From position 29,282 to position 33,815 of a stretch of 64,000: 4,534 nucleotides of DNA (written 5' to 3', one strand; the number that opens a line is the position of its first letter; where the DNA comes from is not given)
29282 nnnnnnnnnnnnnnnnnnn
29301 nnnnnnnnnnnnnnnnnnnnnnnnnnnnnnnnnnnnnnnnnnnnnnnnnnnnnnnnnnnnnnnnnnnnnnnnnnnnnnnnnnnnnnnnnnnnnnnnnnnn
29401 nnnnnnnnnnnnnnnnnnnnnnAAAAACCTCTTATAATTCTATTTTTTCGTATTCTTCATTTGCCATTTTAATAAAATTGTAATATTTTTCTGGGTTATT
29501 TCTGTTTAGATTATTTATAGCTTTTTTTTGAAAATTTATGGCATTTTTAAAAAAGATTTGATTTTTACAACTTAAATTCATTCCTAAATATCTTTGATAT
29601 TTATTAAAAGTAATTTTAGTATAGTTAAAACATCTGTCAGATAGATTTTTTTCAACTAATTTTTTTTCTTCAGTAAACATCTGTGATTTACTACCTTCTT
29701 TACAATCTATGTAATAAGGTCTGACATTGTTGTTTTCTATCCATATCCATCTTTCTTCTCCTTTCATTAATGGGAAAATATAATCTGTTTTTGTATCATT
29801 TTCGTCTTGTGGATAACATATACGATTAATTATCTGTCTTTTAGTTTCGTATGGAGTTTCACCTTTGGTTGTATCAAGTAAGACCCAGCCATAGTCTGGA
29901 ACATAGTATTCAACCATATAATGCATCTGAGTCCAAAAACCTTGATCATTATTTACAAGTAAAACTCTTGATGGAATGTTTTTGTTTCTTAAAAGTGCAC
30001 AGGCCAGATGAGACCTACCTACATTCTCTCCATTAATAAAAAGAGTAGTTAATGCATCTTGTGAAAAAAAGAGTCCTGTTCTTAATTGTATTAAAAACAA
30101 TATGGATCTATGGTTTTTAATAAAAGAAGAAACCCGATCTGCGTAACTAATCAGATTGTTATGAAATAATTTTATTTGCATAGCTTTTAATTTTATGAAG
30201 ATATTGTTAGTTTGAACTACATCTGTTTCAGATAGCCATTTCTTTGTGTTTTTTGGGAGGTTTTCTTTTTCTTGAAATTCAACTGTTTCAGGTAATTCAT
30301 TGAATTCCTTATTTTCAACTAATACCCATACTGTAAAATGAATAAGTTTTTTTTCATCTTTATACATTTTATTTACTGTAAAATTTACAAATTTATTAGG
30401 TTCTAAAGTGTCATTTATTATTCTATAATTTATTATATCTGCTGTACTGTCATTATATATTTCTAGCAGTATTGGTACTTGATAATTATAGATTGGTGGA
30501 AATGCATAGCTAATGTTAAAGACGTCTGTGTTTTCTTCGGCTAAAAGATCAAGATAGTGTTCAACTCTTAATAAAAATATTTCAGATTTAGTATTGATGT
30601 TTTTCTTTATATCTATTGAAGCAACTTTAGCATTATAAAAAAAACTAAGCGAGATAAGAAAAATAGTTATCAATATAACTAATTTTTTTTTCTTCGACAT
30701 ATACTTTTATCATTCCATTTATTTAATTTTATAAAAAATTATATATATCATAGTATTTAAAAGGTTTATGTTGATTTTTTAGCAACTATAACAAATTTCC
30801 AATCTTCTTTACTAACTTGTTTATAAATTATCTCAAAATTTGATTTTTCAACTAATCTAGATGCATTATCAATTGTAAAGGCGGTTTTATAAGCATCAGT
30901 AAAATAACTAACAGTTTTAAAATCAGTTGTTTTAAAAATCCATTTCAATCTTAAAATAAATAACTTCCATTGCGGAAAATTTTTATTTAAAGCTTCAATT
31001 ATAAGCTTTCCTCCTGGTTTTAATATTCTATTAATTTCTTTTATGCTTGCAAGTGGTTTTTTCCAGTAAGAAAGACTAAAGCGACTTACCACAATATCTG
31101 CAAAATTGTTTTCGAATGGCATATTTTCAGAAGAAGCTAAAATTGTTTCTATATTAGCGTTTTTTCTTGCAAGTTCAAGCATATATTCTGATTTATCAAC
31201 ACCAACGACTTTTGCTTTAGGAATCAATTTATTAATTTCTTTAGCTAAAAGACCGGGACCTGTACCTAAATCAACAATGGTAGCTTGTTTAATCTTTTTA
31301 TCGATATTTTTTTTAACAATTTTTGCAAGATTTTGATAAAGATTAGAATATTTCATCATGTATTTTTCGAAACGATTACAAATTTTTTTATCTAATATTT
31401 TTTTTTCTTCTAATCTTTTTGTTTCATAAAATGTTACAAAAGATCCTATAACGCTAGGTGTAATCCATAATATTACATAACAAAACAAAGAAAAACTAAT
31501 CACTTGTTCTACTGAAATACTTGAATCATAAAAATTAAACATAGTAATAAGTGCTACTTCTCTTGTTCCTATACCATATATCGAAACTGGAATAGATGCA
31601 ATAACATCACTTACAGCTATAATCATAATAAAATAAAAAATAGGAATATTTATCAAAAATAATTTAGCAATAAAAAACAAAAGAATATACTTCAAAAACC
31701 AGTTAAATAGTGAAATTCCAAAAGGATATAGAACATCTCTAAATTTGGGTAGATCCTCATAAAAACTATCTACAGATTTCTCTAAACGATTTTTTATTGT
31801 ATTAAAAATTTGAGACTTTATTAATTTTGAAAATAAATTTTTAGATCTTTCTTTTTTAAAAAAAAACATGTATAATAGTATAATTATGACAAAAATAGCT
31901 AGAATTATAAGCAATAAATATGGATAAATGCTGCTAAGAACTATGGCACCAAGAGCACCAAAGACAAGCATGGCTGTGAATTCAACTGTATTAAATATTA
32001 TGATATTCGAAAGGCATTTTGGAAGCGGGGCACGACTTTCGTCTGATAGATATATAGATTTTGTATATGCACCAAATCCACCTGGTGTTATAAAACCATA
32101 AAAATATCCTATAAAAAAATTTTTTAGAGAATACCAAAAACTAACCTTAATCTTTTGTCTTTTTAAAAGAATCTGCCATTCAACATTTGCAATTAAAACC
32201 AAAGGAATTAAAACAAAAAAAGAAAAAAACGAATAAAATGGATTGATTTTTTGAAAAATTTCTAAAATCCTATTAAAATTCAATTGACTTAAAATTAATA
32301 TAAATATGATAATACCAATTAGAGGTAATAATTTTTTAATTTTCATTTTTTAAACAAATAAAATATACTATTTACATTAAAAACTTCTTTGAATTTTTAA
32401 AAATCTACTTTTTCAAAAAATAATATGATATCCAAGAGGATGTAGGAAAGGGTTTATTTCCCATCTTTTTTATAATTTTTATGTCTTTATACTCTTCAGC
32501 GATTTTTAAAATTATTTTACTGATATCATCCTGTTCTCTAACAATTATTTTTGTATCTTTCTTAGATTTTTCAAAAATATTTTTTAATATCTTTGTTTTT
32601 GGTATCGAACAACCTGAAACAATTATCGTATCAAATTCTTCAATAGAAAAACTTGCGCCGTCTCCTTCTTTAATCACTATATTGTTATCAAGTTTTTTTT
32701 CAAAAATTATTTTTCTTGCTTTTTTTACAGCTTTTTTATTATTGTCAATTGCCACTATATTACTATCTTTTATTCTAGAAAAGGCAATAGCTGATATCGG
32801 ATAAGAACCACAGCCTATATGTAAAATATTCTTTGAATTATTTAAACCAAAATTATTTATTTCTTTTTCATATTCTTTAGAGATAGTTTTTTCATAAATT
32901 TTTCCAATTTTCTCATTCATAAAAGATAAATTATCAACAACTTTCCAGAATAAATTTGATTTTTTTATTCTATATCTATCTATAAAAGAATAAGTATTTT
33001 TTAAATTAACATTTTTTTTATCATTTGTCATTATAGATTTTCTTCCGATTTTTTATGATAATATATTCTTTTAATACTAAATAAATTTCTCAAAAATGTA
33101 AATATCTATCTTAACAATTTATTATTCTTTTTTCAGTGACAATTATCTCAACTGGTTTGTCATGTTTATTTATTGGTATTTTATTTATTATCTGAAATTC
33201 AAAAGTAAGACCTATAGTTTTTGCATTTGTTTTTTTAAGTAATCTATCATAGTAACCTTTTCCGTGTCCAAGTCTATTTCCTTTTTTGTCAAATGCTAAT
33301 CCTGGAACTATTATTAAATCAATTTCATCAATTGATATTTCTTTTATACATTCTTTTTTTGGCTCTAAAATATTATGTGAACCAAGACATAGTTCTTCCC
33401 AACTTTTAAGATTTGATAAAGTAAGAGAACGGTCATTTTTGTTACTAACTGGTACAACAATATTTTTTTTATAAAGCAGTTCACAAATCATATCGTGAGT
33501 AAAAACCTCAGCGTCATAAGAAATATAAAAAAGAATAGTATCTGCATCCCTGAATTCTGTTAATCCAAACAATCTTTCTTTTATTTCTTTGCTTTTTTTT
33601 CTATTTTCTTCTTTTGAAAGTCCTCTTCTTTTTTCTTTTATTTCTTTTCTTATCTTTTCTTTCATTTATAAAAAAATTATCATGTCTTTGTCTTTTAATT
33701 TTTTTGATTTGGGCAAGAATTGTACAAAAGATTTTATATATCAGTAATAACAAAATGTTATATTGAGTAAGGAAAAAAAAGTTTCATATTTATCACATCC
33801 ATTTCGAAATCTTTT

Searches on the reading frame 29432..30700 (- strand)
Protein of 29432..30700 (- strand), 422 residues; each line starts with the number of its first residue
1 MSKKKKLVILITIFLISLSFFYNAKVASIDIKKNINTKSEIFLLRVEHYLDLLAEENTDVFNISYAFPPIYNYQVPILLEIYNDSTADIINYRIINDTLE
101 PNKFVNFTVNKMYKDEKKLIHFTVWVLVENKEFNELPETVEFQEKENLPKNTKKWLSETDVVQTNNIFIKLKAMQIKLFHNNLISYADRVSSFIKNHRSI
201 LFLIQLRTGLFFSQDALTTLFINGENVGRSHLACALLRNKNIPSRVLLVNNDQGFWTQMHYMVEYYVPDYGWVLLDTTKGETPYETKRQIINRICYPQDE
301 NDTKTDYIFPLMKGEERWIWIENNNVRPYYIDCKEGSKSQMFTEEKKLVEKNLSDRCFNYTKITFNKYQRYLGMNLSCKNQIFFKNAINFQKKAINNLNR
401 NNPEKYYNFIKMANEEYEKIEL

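Call 27: search_protein_families(library=pfam, proteins=[window:29432-30700:-], max_evalue=0.001)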
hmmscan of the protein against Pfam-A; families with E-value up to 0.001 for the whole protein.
window:29432-30700:- (422 aa): 1 family
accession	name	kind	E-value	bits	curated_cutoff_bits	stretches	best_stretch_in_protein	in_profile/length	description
PF01841.26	Transglut_core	-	3.5e-08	34.1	23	1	212-276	39-107/108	Transglutaminase-like superfamily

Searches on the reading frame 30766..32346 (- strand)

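Call 27: search_protein_families(library=pfam, proteins=[window:30766-32346:-], max_evalue=0.001)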
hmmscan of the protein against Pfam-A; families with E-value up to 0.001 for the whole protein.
window:30766-32346:- (526 aa): 11 families
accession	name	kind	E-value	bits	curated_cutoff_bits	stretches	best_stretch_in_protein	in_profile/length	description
PF03706.18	LPG_synthase_TM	-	1.3e-34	120.5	33.4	1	9-301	6-302/302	Lysylphosphatidylglycerol synthase TM region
PF08241.18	Methyltransf_11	-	4.8e-21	75.7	21.2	1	358-450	1-95/95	Methyltransferase domain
PF13649.12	Methyltransf_25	-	3.6e-19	69.7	27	1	357-446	1-97/97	Methyltransferase domain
PF13847.12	Methyltransf_31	-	2.1e-16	60.4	27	1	354-454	4-113/145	Methyltransferase domain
PF13489.12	Methyltransf_23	-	4.8e-15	56.1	27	1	337-507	6-162/164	Methyltransferase domain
PF01209.24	Ubie_methyltran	-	7.5e-12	45.5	20.1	1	344-455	38-164/233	ubiE/COQ5 methyltransferase family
PF08242.18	Methyltransf_12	-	7.8e-11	43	30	1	358-448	1-98/98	Methyltransferase domain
PF05148.21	Methyltransf_8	-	2.2e-08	34.7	27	1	338-470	58-176/219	Hypothetical methyltransferase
PF05175.20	MTS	-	2.4e-06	27.8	23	1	346-402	25-80/170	Methyltransferase small domain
PF06325.19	PrmA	-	1.5e-05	25.1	22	1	353-450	161-258/296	Ribosomal protein L11 methyltransferase (PrmA)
PF13679.12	Methyltransf_32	-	0.00054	20.4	27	1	339-412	8-85/143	Methyltransferase domain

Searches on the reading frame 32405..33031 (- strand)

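Call 27: search_protein_families(library=pfam, proteins=[window:32405-33031:-], max_evalue=0.001)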
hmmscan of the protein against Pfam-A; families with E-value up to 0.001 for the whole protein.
window:32405-33031:- (208 aa): 8 families
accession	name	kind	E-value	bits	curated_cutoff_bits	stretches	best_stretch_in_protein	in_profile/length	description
PF13847.12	Methyltransf_31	-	7.7e-10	39.1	27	1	65-174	3-119/145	Methyltransferase domain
PF01135.25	PCMT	-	2.9e-07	30.9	20.3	1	46-145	52-157/210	Protein-L-isoaspartate(D-aspartate) O-methyltransferase (PCMT)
PF05175.20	MTS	-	6e-07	29.7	23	1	63-138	29-104/170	Methyltransferase small domain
PF12847.13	Methyltransf_18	-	1.4e-06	28.8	27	1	65-174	14-125/151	Methyltransferase domain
PF13649.12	Methyltransf_25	-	5e-06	27.6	27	1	69-143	1-74/97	Methyltransferase domain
PF06325.19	PrmA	-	7e-06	26.2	22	1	64-163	160-257/296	Ribosomal protein L11 methyltransferase (PrmA)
PF01596.23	Methyltransf_3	-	0.00057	19.7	22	0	63-126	42-106/204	O-methyltransferase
PF08241.18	Methyltransf_11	-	0.0009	20.3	21.2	0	70-140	1-68/95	Methyltransferase domain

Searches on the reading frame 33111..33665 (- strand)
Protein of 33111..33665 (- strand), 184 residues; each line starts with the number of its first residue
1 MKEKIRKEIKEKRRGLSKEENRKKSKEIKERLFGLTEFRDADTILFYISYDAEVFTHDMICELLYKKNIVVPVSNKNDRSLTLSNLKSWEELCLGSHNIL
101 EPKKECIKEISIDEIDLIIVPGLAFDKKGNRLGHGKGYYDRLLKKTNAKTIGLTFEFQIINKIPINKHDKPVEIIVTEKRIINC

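Call 27: search_protein_families(library=pfam, proteins=[window:33111-33665:-], max_evalue=0.001)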
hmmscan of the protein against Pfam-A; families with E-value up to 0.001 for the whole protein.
window:33111-33665:- (184 aa): 1 family
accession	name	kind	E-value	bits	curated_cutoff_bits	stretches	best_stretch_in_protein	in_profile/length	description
PF01812.26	5-FTHF_cyc-lig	-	4e-46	157.7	27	1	2-178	1-186/186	5-formyltetrahydrofolate cyclo-ligase family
